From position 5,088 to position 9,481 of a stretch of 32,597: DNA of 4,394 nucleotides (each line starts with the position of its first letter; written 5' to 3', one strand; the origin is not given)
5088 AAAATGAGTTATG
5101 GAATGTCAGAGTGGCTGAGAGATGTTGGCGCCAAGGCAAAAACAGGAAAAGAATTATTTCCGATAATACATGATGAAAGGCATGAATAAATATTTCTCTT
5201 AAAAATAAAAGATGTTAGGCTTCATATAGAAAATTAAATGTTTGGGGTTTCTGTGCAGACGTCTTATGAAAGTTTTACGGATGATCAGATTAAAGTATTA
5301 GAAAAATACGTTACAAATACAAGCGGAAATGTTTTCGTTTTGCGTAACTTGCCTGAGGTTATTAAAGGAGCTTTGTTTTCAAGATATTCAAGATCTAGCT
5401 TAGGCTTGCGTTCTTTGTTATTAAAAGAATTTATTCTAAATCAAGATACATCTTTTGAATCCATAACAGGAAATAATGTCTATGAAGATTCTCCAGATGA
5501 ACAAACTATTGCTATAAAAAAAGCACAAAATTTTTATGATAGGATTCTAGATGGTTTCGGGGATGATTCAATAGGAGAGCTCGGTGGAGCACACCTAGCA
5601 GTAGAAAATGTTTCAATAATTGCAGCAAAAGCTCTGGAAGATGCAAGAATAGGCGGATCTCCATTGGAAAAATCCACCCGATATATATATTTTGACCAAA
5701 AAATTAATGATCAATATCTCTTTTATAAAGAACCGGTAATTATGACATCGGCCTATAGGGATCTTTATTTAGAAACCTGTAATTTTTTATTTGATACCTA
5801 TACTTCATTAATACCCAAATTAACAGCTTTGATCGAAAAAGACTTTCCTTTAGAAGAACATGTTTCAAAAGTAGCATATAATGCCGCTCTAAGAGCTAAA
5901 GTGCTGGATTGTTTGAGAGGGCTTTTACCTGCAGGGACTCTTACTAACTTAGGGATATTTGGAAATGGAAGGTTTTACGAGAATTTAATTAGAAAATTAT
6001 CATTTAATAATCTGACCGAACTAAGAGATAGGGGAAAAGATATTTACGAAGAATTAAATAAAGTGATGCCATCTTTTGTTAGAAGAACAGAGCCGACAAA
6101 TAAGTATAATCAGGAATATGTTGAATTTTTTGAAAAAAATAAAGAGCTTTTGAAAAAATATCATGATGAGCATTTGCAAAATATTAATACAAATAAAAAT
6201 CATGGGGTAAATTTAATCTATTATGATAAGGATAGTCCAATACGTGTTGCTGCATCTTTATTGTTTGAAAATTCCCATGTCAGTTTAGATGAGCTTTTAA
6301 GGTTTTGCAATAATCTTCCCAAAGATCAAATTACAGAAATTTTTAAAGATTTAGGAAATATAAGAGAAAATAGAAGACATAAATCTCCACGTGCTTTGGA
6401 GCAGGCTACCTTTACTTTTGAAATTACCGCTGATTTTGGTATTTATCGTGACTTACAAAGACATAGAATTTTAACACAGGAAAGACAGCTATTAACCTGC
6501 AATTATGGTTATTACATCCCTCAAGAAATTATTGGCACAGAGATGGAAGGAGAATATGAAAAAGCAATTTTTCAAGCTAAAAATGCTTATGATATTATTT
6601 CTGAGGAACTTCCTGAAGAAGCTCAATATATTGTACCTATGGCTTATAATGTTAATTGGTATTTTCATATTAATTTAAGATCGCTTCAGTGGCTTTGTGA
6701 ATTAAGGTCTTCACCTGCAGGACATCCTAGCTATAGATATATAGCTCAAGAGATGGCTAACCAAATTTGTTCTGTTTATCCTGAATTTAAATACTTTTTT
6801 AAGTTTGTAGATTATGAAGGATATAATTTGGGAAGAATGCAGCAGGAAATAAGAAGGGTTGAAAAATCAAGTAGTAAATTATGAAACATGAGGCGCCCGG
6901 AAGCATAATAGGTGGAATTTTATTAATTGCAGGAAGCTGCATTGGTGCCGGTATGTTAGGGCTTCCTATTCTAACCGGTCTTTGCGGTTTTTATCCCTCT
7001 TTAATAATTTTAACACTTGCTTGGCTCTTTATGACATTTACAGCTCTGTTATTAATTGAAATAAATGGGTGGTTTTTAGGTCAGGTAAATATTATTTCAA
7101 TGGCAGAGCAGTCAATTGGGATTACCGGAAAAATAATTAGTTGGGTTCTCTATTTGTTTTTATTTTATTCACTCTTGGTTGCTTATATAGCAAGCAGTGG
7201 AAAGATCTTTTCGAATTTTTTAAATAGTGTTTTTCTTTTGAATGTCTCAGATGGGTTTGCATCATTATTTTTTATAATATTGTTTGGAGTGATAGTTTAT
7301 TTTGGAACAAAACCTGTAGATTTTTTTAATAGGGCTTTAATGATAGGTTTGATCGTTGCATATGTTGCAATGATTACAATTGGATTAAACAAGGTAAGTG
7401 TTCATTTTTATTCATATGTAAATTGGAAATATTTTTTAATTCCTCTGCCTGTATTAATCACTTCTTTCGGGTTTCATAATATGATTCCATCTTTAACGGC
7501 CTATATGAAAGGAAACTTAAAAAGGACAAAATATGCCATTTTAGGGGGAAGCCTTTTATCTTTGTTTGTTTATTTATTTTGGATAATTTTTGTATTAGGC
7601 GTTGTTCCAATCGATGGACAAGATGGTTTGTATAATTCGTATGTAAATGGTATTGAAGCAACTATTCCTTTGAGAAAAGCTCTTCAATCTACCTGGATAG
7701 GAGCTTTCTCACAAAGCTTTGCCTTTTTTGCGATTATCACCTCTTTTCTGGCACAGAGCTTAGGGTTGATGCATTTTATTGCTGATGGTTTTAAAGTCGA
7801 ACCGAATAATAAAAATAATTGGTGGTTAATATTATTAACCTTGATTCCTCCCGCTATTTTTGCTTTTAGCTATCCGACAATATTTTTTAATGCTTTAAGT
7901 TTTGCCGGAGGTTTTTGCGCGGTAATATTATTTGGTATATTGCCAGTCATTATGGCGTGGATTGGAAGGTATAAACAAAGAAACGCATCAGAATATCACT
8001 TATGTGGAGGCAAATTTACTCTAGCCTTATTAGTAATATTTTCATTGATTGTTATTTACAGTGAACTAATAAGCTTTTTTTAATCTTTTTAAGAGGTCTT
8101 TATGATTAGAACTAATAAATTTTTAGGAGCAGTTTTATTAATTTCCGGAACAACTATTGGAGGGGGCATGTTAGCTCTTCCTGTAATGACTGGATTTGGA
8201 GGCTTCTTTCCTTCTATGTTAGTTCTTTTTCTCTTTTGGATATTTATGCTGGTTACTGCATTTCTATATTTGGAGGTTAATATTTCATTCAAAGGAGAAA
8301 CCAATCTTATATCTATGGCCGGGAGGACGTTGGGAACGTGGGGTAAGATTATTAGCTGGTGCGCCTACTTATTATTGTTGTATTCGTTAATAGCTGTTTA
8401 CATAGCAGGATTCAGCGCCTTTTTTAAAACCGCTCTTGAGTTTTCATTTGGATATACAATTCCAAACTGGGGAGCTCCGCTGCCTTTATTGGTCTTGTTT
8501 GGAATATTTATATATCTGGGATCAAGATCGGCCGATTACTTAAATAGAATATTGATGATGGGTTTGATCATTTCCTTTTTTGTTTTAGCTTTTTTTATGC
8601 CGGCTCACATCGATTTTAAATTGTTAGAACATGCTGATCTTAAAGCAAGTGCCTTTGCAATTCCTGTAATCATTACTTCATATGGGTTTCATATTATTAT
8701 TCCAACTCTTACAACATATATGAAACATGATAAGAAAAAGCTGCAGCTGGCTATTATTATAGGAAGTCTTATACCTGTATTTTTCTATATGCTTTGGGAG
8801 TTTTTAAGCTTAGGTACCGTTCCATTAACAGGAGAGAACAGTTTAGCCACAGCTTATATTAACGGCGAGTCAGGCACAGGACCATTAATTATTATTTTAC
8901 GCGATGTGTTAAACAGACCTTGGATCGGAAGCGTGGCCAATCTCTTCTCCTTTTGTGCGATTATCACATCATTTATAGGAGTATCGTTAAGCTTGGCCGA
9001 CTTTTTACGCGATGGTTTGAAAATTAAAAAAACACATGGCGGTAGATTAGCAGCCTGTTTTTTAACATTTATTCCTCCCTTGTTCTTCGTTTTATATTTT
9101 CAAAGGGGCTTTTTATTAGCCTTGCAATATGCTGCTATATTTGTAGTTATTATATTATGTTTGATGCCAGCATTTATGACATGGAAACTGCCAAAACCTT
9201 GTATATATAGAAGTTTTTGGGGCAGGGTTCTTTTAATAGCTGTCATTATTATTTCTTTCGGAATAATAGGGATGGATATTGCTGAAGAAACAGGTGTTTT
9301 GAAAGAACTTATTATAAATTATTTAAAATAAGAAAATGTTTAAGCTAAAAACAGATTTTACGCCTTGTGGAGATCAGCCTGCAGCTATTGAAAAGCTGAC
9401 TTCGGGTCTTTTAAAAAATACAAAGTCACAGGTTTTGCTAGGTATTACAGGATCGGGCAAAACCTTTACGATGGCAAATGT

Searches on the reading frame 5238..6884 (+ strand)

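Call 7: search_protein_families(library=pfam, proteins=[window:5238-6884:+], max_evalue=0.01)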
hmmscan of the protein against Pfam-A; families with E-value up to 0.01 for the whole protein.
window:5238-6884:+ (548 aa): 1 family
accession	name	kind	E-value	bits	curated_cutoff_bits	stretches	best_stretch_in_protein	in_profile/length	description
PF02511.20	Thy1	-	5.9e-45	153.8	24.8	2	334-516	12-191/191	Thymidylate synthase complementing protein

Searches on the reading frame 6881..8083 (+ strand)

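Call 7: search_protein_families(library=pfam, proteins=[window:6881-8083:+], max_evalue=0.01)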
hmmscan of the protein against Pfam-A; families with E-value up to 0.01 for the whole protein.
window:6881-8083:+ (400 aa): 1 family
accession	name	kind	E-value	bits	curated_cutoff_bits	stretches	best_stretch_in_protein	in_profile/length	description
PF03222.19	Trp_Tyr_perm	-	3.3e-100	336.4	22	1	8-392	4-390/393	Tryptophan/tyrosine permease family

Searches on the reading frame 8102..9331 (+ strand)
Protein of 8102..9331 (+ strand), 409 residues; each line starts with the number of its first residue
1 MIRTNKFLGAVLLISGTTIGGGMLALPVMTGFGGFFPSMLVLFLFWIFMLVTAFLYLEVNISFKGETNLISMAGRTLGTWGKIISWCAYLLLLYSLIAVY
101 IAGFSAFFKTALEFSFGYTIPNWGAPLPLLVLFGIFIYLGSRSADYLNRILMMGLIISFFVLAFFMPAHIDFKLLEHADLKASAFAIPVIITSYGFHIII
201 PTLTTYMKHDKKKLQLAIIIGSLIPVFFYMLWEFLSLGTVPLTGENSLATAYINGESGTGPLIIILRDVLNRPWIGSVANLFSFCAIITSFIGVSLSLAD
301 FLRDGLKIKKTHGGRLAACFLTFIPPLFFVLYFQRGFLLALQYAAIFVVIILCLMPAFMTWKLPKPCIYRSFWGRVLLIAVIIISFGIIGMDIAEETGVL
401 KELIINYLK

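Call 7: search_protein_families(library=pfam, proteins=[window:8102-9331:+], max_evalue=0.01)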
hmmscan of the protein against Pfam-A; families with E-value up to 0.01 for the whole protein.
window:8102-9331:+ (409 aa): 3 families
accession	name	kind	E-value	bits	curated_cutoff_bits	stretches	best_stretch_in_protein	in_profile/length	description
PF03222.19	Trp_Tyr_perm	-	9e-89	298.7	22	1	4-387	2-388/393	Tryptophan/tyrosine permease family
PF01490.24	Aa_trans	-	1.9e-07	30.5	25.6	1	6-231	4-245/410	Transmembrane amino acid transporter protein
PF10549.14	ORF11CD3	-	0.0079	16.8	25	0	56-83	6-33/54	ORF11CD3 domain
